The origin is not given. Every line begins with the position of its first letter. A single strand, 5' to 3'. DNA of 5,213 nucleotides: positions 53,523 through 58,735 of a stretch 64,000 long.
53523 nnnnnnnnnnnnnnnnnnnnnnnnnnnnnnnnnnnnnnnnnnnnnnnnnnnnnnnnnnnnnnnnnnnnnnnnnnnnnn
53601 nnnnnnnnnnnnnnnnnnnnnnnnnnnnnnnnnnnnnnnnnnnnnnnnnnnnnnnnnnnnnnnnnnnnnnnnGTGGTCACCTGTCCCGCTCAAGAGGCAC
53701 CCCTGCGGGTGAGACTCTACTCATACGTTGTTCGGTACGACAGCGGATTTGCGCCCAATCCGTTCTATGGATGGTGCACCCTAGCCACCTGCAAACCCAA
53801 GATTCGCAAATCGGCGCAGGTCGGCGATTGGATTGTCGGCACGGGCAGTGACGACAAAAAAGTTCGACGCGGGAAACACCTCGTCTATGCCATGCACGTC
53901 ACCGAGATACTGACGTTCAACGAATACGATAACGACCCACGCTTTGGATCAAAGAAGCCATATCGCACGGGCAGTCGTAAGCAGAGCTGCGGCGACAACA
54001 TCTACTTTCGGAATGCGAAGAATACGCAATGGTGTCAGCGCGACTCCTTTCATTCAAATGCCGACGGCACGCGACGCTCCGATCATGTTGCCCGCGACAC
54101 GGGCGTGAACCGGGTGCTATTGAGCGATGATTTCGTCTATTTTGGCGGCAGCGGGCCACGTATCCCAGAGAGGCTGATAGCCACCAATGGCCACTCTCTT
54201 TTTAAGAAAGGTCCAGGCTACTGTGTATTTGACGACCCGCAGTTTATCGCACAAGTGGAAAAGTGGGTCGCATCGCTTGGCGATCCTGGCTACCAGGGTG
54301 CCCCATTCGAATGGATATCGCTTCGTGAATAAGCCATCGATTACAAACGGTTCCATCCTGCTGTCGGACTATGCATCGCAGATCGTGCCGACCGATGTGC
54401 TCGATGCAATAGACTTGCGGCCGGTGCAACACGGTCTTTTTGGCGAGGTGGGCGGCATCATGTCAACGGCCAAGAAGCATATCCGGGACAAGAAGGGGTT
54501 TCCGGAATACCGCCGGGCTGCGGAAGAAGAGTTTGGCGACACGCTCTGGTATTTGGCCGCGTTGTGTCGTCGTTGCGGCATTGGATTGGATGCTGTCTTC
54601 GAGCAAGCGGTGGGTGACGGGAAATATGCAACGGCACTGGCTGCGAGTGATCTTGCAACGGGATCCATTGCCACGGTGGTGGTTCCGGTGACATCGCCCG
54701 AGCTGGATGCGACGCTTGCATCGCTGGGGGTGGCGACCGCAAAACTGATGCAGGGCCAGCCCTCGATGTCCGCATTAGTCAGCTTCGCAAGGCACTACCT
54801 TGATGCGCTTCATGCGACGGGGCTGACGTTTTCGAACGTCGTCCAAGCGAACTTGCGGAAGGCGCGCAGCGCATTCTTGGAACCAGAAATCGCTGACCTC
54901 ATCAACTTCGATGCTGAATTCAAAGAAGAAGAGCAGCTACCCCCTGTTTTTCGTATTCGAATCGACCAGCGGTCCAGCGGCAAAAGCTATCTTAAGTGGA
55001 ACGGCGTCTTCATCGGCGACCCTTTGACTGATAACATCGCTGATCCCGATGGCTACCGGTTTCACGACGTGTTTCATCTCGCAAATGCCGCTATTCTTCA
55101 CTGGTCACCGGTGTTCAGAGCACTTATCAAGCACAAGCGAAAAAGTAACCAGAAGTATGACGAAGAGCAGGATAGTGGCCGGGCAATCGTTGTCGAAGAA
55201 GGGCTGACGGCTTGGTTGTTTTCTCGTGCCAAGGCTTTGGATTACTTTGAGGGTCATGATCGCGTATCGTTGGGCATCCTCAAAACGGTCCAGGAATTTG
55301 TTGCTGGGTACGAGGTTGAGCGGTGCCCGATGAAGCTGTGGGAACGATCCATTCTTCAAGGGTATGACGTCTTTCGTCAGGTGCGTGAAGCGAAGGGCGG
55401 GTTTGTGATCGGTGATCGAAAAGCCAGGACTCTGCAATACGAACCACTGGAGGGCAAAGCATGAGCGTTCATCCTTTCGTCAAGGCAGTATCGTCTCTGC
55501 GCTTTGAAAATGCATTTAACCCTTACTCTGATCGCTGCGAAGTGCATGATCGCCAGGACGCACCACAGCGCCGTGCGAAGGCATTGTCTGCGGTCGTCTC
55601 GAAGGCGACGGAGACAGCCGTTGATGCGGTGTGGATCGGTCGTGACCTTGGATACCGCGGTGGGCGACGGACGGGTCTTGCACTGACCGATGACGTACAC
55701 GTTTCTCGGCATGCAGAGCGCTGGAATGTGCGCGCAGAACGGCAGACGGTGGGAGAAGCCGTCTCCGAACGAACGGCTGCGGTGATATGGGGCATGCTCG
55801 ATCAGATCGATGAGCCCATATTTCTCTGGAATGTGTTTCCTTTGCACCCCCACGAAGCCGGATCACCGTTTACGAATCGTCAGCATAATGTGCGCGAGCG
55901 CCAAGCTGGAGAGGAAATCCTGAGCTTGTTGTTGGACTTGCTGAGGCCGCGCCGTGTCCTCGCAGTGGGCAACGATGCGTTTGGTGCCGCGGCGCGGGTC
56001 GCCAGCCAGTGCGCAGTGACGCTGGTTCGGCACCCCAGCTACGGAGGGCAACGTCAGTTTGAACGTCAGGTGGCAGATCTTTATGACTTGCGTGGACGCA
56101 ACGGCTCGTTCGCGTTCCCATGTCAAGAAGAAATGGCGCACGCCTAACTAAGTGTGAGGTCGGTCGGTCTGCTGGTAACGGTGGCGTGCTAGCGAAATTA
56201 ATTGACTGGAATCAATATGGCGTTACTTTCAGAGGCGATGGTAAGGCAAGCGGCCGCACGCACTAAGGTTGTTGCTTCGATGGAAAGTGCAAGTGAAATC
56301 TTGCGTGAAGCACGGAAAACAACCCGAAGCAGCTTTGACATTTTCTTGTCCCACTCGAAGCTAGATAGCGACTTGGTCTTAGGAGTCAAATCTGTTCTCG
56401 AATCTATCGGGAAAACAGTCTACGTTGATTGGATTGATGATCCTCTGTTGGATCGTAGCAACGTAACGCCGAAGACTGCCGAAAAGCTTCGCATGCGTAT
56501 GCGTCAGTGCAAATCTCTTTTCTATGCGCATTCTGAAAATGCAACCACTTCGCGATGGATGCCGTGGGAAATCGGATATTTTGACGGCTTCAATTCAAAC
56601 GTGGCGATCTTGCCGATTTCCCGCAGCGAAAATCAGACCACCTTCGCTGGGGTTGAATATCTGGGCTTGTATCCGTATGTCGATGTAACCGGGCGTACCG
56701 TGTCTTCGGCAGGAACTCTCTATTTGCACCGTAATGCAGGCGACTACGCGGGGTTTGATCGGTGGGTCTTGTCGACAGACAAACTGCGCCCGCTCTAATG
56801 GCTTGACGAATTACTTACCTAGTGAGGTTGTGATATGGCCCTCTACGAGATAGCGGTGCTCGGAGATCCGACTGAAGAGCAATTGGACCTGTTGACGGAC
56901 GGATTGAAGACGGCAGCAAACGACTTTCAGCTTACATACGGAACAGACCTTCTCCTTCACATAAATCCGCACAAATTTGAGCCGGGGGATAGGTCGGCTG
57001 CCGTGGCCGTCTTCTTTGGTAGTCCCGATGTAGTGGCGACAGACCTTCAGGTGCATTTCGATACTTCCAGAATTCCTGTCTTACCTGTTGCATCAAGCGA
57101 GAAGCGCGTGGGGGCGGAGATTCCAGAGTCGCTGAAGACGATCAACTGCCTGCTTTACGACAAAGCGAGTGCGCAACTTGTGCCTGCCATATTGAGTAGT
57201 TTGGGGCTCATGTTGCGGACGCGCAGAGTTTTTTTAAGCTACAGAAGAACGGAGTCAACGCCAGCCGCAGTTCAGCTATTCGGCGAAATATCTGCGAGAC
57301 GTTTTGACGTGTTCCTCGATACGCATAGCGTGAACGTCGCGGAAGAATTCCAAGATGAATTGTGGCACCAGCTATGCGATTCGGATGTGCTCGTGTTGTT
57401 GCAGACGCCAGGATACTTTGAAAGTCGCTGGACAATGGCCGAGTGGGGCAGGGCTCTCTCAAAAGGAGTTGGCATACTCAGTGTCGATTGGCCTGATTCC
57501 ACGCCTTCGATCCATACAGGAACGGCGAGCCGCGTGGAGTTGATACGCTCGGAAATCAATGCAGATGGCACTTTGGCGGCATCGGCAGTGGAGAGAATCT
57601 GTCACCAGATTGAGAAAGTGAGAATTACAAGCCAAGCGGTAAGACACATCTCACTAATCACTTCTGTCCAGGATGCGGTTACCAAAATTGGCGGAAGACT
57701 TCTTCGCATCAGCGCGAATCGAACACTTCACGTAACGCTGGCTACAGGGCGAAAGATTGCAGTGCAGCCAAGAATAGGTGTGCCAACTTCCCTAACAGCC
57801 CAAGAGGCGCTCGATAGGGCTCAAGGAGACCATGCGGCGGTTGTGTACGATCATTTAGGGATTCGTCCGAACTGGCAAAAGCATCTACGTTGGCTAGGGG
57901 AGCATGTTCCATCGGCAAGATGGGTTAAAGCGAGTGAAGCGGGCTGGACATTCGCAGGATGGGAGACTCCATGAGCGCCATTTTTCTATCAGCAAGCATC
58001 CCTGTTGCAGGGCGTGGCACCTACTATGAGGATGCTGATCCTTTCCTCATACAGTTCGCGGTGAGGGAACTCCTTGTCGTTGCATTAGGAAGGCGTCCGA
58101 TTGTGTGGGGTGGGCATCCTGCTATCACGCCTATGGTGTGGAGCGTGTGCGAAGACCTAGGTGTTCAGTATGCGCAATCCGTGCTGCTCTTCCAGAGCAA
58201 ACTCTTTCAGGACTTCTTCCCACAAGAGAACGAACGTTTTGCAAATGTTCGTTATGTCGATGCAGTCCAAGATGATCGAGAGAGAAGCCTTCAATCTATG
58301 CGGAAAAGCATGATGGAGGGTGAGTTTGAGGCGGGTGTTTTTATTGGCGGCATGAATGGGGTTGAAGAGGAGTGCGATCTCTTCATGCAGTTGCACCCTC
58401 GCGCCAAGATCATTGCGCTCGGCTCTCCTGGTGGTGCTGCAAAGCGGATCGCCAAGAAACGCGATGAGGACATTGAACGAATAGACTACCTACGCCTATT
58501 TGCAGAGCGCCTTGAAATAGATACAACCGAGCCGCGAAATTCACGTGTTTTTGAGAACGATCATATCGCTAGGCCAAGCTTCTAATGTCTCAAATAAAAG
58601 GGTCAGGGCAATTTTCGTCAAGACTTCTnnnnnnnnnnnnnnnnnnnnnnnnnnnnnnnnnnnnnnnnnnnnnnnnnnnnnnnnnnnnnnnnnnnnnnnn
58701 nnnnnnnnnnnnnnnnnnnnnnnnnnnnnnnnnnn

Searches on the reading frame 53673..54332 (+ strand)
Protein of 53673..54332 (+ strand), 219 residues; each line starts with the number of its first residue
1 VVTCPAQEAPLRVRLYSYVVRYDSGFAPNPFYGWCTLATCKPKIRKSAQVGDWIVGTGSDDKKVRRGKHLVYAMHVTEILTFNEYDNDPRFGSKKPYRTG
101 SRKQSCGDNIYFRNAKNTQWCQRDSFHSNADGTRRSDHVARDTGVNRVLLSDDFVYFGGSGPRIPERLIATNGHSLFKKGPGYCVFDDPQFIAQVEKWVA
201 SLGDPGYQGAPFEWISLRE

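Call 73: search_protein_families(library=pfam, proteins=[window:53673-54332:+], max_evalue=0.001)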
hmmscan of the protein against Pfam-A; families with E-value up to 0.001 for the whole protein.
window:53673-54332:+ (219 aa): 1 family
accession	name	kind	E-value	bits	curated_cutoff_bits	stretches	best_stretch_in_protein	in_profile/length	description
PF18753.6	Nmad2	-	2.1e-73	246.6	26.1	1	14-215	3-197/200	Nucleotide modification associated domain 2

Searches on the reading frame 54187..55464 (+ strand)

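Call 73: search_protein_families(library=pfam, proteins=[window:54187-55464:+], max_evalue=0.001)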
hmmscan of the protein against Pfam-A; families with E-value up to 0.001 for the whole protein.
window:54187-55464:+ (425 aa): 1 family
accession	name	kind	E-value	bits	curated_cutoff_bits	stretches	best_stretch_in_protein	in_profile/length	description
PF18722.6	MazG_C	-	2e-78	262.7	29.7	1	238-421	3-189/190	MazG C-terminal domain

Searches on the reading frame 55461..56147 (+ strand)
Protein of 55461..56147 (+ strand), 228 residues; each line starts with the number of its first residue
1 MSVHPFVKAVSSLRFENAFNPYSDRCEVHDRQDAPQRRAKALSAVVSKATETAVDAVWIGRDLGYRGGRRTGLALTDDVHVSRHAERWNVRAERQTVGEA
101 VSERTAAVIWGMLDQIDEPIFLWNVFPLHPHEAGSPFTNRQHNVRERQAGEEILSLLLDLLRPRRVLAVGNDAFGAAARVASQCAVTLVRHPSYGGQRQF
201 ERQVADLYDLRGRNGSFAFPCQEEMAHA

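Call 73: search_protein_families(library=pfam, proteins=[window:55461-56147:+], max_evalue=0.001)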
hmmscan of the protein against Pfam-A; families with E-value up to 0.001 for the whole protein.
window:55461-56147:+ (228 aa): 1 family
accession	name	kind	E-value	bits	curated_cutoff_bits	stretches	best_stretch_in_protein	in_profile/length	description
PF03167.25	UDG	-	3e-05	24.6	24.3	1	97-199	24-125/141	Uracil DNA glycosylase superfamily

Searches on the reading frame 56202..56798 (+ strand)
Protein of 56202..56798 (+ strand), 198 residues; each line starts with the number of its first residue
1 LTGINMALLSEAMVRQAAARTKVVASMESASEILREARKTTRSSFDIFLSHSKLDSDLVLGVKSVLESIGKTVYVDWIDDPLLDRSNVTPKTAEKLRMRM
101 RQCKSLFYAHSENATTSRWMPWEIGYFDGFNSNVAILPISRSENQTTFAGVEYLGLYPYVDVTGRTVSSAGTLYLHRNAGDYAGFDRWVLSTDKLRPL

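Call 73: search_protein_families(library=pfam, proteins=[window:56202-56798:+], max_evalue=0.001)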
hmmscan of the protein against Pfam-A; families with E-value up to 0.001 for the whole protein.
window:56202-56798:+ (198 aa): 1 family
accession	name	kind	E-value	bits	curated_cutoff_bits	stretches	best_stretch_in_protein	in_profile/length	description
PF13676.11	TIR_2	-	9.1e-06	26.6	28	1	47-163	1-109/122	TIR domain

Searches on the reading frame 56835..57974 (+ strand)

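Call 73: search_protein_families(library=pfam, proteins=[window:56835-57974:+], max_evalue=0.001)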
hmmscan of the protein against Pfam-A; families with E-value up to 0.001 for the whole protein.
window:56835-57974:+ (379 aa): 1 family
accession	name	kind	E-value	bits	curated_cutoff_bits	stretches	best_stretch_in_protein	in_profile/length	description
PF13676.11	TIR_2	-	7e-11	43.1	28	1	132-209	1-77/122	TIR domain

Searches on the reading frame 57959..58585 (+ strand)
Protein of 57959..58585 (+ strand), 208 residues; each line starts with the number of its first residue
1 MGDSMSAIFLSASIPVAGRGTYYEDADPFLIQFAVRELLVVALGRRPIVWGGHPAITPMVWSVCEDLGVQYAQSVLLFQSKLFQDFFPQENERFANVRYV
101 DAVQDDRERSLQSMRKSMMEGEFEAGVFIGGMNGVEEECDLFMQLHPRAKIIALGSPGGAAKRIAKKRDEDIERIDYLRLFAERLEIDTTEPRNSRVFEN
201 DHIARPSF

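Call 73: search_protein_families(library=pfam, proteins=[window:57959-58585:+], max_evalue=0.001)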
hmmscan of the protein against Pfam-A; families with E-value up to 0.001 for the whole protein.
window:57959-58585:+ (208 aa): 1 family
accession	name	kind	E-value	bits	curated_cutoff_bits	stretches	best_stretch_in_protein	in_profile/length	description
PF18180.6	LD_cluster3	-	3.3e-63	212.9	25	1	22-185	2-170/170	SLOG cluster3 family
